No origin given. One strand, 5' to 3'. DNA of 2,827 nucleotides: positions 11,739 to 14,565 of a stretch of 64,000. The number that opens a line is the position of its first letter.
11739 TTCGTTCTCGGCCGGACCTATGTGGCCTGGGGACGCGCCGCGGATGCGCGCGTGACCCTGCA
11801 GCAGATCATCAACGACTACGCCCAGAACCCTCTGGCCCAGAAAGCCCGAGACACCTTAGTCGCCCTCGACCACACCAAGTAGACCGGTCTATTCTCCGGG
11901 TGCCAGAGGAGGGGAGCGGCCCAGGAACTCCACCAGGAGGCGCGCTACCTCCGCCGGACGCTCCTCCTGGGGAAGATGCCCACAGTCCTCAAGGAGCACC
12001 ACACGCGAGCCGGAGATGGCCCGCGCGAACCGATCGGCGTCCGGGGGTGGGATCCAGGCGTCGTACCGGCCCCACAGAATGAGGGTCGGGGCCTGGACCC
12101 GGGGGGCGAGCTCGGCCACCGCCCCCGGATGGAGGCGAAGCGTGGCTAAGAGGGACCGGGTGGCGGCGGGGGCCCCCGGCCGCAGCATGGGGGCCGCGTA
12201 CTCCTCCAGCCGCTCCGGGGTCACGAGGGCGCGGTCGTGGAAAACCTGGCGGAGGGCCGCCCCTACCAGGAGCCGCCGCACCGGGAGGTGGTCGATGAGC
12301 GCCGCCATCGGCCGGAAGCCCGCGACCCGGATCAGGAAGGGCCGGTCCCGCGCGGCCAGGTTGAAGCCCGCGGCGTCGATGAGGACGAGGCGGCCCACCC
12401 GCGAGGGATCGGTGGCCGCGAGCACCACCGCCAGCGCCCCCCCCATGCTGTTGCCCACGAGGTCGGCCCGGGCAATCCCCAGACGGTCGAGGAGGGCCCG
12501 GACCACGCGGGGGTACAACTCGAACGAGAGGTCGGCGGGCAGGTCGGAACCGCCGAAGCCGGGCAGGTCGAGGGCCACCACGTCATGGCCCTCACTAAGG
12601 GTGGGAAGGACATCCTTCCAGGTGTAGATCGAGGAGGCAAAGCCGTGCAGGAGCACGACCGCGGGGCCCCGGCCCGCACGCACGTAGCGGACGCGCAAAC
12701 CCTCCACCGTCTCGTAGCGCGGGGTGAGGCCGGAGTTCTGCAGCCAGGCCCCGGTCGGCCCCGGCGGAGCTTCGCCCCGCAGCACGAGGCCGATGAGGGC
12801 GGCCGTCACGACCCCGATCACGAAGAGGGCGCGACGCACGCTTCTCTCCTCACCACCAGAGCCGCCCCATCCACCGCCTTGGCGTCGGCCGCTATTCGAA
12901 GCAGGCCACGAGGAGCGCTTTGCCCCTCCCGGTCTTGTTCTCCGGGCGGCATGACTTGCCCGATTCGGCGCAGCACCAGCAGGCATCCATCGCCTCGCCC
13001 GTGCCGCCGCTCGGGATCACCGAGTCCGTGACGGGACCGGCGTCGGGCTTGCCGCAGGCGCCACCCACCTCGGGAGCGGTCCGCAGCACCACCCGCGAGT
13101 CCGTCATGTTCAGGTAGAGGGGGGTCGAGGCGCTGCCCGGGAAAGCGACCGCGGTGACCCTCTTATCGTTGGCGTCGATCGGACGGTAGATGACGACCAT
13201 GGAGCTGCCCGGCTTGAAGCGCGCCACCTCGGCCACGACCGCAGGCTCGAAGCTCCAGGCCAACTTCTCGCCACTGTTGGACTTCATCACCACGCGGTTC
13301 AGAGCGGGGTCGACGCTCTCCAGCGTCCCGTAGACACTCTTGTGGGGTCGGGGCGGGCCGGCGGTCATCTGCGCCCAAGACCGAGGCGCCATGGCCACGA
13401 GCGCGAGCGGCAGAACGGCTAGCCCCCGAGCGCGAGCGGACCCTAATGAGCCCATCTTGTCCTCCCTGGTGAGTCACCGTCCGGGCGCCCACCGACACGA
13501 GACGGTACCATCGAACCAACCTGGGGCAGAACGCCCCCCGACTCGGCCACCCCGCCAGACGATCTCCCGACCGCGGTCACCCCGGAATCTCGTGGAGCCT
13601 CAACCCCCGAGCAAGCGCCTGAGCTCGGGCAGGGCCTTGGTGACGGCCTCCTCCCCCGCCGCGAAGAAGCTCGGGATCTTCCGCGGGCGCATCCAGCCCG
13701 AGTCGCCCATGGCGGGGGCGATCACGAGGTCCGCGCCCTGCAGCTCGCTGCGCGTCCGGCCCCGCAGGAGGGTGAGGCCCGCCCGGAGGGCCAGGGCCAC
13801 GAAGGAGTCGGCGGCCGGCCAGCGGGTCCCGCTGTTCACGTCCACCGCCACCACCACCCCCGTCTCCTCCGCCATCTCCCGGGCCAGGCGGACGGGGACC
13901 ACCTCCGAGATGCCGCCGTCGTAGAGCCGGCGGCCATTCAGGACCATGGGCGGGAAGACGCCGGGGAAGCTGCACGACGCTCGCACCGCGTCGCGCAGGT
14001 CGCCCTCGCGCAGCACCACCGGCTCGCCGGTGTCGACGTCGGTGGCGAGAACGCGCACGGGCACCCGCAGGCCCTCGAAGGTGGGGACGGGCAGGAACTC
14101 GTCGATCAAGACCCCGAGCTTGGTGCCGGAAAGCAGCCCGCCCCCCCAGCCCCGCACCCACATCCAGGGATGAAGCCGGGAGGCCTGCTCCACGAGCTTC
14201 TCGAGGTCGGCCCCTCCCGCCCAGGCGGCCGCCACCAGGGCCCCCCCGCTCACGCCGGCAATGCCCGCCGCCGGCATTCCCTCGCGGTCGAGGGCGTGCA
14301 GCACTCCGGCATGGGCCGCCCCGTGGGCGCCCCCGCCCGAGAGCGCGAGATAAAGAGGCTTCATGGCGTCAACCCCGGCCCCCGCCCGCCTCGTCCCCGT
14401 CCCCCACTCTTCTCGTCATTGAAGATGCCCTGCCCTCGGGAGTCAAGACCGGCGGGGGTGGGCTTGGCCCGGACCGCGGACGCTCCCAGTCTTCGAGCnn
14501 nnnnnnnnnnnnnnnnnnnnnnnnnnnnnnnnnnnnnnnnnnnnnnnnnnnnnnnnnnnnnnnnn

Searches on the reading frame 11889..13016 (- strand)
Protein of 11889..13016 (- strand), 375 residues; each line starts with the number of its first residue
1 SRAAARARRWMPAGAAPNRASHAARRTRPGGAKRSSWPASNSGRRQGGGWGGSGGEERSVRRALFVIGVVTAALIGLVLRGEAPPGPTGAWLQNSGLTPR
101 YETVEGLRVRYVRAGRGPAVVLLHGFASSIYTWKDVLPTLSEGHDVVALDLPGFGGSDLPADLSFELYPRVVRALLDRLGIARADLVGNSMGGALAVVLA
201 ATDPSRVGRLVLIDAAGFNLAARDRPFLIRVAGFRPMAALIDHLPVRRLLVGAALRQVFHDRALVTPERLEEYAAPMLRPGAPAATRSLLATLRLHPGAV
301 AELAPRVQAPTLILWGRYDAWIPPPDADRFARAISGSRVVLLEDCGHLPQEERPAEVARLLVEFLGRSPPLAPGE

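Call 28: search_protein_families(library=pfam, proteins=[window:11889-13016:-], max_evalue=0.0001)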
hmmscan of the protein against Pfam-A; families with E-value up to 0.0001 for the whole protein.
window:11889-13016:- (375 aa): 3 families
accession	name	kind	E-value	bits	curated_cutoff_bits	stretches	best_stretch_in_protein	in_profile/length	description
PF00561.26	Abhydrolase_1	-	9.6e-35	120.8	25.8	1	118-354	1-245/245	alpha/beta hydrolase fold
PF12697.13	Abhydrolase_6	-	7.8e-28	99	26.3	1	120-359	1-216/217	Alpha/beta hydrolase family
PF12146.15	Hydrolase_4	-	5.4e-15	55.8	27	1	119-348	6-233/239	Serine aminopeptidase, S33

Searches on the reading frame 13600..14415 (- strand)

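Call 29: search_protein_families(library=pfam, proteins=[window:13600-14415:-], max_evalue=0.0001)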
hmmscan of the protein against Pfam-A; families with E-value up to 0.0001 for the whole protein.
window:13600-14415:- (271 aa): 1 family
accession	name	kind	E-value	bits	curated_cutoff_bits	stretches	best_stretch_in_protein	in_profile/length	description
PF01734.28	Patatin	-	8e-31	108.2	27.7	1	23-178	1-190/191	Patatin-like phospholipase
